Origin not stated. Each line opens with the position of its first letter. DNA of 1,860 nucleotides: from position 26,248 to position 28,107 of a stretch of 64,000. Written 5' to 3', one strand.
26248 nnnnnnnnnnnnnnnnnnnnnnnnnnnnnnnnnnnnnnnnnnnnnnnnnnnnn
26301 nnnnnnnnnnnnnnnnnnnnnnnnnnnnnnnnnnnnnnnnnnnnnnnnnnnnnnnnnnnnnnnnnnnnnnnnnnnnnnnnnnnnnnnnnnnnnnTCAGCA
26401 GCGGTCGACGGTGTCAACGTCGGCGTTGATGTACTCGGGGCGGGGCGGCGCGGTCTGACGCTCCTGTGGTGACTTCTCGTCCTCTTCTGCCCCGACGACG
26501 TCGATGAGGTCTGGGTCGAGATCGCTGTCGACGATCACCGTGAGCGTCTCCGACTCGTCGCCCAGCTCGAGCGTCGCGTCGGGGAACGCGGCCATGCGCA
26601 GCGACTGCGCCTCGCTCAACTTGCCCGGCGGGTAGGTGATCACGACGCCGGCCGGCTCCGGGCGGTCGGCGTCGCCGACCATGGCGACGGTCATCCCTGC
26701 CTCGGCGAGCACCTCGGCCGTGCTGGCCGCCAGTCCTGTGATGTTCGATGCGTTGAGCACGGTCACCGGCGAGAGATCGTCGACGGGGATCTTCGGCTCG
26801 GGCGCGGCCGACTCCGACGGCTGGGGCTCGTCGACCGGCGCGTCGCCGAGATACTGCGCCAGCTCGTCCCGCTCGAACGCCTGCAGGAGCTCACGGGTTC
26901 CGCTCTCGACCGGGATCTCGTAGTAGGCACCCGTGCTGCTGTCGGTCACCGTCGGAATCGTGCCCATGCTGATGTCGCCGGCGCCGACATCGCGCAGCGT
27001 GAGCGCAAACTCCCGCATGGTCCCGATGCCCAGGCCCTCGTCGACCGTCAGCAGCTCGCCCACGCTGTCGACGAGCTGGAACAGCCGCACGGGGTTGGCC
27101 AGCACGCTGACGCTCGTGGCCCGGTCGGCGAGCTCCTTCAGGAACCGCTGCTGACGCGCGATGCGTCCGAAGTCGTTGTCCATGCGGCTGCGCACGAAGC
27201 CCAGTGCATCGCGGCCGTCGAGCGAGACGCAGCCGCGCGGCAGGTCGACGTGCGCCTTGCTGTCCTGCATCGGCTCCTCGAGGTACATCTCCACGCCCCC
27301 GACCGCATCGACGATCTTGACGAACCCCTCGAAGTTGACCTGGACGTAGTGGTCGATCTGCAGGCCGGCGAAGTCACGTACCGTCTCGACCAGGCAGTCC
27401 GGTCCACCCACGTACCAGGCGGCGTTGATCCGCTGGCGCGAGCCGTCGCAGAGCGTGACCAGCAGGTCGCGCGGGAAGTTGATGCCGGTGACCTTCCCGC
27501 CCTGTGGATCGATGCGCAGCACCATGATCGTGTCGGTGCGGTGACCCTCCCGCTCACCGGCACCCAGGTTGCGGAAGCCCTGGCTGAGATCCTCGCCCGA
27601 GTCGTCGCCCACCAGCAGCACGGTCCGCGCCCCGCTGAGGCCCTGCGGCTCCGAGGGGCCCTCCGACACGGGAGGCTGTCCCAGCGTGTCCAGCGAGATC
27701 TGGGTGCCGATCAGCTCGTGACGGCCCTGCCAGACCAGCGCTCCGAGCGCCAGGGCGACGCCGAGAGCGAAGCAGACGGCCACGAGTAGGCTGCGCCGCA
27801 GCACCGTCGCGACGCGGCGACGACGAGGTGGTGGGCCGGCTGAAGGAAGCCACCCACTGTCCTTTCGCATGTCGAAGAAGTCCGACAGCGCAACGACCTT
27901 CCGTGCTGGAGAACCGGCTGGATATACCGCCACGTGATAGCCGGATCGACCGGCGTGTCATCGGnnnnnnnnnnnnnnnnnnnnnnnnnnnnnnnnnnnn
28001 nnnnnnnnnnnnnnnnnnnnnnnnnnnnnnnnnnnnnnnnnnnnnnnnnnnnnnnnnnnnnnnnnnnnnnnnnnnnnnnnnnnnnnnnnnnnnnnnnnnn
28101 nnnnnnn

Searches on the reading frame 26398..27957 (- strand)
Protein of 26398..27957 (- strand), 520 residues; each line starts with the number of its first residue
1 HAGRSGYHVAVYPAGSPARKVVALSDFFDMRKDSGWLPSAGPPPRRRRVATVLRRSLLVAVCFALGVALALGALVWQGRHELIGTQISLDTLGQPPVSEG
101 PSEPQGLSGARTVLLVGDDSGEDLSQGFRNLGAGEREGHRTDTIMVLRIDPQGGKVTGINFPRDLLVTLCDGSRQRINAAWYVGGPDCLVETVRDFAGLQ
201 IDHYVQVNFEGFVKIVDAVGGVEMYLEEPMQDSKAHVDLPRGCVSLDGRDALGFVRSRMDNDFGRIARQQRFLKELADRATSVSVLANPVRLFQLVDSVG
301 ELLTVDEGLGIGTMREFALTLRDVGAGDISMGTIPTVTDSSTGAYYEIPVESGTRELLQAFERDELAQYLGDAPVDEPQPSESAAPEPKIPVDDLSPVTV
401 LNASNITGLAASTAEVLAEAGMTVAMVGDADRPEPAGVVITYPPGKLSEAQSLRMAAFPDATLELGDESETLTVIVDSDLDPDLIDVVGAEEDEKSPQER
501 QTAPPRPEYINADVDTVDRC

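Call 7: search_protein_families(library=pfam, proteins=[window:26398-27957:-], max_evalue=0.001)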
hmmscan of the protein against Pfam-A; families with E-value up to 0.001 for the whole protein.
window:26398-27957:- (520 aa): 2 families
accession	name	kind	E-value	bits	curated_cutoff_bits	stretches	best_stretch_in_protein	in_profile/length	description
PF03816.19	LytR_cpsA_psr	-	4.1e-41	141.1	24.6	1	140-280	1-148/150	LytR_cpsA_psr family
PF13399.11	LytR_C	-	3.2e-10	41.2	22.2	1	397-479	3-85/86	LytR cell envelope-related transcriptional attenuator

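Call 8: search_protein_families(library=ncbifam, proteins=[window:26398-27957:-], max_evalue=0.001)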
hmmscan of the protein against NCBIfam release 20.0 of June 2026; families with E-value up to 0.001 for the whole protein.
window:26398-27957:- (520 aa): 4 families
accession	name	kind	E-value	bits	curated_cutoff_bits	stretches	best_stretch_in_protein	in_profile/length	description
TIGR00350.1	lytR_cpsA_psr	domain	3e-41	141.2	62.3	1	140-281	2-151/152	LCP family glycopolymer transferase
NF006897.1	PRK09379.1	equivalog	8.2e-27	94.2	441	1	132-297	66-235/298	polyisoprenyl-teichoic acid--peptidoglycan teichoic acid transferase TagU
NF051849.1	LCP_trans_Cps2A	equivalog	5.1e-19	68.8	650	1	140-299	240-405/477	LCP family glycopolymer transferase CpsA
NF047591.1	ligase_LytR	equivalog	3e-17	63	450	1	137-283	77-238/336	glycopolymer--peptidoglycan transferase LytR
